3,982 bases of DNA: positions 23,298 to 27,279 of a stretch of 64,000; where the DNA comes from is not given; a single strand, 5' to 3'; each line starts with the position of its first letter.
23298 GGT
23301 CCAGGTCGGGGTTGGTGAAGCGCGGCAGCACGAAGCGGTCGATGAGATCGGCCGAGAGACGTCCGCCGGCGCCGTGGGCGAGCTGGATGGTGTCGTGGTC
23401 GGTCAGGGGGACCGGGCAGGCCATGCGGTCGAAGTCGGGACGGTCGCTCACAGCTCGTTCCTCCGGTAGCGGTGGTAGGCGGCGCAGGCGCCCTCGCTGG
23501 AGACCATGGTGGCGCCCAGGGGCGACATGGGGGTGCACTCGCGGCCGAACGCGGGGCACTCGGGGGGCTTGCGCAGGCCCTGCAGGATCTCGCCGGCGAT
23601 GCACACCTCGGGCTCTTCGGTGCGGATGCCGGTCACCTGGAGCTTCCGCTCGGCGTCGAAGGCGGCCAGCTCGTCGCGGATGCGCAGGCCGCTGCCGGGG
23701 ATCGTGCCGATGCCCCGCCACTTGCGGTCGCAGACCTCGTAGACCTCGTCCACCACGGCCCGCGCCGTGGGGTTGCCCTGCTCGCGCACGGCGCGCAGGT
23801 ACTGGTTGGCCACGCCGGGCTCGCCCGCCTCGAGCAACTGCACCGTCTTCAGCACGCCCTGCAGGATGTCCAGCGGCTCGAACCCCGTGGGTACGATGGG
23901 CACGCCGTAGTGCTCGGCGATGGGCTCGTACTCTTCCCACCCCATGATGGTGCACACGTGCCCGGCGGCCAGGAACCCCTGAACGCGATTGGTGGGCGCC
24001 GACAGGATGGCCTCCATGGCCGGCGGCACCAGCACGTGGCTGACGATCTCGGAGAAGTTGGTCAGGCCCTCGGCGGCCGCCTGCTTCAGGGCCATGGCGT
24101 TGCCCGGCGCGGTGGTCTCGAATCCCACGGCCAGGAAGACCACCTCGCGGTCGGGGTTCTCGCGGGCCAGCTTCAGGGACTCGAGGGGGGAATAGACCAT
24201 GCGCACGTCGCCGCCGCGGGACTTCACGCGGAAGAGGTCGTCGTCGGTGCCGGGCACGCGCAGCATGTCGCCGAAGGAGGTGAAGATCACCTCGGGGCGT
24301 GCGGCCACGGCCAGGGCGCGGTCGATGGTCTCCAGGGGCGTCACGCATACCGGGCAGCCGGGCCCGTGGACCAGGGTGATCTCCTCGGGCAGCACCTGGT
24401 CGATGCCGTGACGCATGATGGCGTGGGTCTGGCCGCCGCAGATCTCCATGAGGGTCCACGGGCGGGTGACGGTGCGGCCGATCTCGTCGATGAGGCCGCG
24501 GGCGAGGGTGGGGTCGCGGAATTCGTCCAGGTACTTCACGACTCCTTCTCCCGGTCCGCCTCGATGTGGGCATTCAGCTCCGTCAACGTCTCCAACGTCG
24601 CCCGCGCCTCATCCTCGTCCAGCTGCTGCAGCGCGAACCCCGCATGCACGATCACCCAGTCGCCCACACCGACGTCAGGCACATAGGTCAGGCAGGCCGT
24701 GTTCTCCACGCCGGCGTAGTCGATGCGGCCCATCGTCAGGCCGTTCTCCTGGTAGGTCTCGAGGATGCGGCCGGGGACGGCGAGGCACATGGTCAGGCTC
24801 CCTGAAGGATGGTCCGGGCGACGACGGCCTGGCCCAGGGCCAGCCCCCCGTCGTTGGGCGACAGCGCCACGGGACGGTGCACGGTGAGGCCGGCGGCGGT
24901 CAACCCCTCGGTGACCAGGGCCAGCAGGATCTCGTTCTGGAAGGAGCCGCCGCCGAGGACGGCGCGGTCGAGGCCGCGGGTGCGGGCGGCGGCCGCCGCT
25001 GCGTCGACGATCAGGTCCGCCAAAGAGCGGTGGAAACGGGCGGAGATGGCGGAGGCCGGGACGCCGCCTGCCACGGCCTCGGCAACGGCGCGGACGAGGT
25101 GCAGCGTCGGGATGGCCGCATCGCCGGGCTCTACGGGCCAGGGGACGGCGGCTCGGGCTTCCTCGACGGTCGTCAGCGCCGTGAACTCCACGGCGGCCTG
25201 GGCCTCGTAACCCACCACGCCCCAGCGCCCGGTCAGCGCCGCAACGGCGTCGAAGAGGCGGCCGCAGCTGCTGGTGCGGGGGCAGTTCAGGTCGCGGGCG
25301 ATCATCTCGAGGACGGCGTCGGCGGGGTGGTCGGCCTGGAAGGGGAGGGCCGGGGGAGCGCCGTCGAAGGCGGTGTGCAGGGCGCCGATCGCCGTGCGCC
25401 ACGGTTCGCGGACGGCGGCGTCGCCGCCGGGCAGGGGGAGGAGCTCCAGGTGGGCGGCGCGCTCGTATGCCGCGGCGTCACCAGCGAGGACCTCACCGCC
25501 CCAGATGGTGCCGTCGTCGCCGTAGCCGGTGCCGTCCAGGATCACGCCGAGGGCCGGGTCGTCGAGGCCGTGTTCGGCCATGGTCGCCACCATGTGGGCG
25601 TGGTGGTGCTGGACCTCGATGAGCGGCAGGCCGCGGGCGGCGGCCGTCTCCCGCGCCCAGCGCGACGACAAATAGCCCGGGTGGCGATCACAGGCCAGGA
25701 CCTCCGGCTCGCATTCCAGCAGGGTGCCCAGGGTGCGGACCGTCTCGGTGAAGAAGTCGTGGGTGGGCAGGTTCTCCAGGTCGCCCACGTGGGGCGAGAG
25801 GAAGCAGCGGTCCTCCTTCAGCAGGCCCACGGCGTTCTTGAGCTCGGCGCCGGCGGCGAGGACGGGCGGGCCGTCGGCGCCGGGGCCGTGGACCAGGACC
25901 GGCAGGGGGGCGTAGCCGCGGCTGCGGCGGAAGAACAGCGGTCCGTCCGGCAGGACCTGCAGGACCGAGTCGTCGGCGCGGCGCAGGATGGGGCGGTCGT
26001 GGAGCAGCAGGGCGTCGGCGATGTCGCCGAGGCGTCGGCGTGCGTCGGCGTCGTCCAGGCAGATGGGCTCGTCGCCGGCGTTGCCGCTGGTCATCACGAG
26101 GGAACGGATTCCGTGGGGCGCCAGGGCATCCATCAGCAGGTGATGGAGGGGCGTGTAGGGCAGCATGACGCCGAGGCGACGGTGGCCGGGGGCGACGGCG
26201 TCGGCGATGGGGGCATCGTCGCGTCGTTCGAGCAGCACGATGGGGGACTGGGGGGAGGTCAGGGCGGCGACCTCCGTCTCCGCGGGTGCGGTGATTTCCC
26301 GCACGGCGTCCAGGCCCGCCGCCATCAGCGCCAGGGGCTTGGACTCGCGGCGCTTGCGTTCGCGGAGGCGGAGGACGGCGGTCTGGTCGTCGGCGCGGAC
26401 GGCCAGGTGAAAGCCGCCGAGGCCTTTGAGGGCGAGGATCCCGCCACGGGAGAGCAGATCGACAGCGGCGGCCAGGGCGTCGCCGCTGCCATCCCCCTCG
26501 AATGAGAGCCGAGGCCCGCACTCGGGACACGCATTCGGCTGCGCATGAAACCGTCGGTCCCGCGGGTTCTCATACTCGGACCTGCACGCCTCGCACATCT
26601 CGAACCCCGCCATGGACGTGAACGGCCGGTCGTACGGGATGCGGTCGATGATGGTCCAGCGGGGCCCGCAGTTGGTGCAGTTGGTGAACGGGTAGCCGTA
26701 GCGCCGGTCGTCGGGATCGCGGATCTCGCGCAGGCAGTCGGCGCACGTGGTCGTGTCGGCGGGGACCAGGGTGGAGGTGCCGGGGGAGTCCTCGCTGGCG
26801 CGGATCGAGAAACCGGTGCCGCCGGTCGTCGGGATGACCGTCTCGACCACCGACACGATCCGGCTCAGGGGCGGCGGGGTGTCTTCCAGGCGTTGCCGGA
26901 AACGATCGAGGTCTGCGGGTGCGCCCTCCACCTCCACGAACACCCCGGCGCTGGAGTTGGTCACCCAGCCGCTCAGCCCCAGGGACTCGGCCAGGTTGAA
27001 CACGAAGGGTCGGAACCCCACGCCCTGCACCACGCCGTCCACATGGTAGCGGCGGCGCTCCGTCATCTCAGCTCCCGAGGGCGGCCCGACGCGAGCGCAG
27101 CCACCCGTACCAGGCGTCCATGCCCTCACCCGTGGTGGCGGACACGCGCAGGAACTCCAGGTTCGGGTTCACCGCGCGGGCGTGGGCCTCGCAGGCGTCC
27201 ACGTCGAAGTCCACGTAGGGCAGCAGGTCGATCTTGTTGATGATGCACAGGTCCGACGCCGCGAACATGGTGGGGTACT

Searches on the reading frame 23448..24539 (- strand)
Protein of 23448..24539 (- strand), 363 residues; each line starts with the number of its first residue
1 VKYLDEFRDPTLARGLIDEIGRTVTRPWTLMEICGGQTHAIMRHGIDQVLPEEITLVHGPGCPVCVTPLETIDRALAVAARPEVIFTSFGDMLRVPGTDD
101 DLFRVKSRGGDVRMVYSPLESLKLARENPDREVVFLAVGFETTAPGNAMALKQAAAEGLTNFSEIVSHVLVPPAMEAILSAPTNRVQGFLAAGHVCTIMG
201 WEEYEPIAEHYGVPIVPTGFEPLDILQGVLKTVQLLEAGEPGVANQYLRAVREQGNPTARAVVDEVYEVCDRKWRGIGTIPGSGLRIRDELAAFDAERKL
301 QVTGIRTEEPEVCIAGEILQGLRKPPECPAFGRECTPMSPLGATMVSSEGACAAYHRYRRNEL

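Call 70: search_protein_families(library=pfam, proteins=[window:23448-24539:-], max_evalue=0.00001)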
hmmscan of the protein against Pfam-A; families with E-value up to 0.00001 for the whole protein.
window:23448-24539:- (363 aa): 1 family
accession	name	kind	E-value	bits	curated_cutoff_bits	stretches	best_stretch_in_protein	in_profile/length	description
PF01924.21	HypD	-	4.1e-148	493.6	25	1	13-359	3-351/351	Hydrogenase formation hypA family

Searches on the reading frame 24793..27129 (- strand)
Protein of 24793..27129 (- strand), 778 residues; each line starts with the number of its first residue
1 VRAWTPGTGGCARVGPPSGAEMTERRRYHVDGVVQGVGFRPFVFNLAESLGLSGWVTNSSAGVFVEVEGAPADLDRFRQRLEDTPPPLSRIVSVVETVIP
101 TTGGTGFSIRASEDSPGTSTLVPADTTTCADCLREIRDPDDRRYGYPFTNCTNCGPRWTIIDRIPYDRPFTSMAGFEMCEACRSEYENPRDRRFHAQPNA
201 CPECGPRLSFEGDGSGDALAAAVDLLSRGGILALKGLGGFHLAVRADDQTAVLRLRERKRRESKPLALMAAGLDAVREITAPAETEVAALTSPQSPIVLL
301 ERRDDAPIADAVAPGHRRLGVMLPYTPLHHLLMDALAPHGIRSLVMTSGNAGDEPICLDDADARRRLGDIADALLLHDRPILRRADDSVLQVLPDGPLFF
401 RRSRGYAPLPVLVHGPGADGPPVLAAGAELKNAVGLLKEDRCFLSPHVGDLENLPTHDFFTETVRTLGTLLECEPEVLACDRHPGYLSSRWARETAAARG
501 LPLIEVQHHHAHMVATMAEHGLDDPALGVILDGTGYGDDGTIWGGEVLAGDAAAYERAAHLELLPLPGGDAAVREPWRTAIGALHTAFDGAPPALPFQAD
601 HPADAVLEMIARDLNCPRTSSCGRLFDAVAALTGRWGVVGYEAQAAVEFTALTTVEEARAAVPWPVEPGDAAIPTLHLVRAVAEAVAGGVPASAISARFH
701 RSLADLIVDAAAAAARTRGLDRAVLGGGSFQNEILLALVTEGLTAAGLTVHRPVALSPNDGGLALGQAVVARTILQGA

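Call 70: search_protein_families(library=pfam, proteins=[window:24793-27129:-], max_evalue=0.00001)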
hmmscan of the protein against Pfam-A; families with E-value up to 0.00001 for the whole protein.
window:24793-27129:- (778 aa): 5 families
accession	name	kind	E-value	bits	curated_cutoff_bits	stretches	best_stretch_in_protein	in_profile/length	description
PF22521.2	HypF_C_2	-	1.1e-73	248.4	27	1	528-767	1-241/241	Carbamoyltransferase, Kae1-like Domain, second subdomain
PF01300.24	Sua5_yciO_yrdC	-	1.5e-38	132.5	25.1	1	225-402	2-177/178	Telomere recombination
PF17788.7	HypF_C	-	4.5e-34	117.5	23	1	420-519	3-99/99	HypF Kae1-like domain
PF07503.17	zf-HYPF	-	1.5e-32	111.5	23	2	178-210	1-33/34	HypF finger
PF00708.24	Acylphosphatase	-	5.1e-22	78.4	22.5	1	27-109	2-85/85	Acylphosphatase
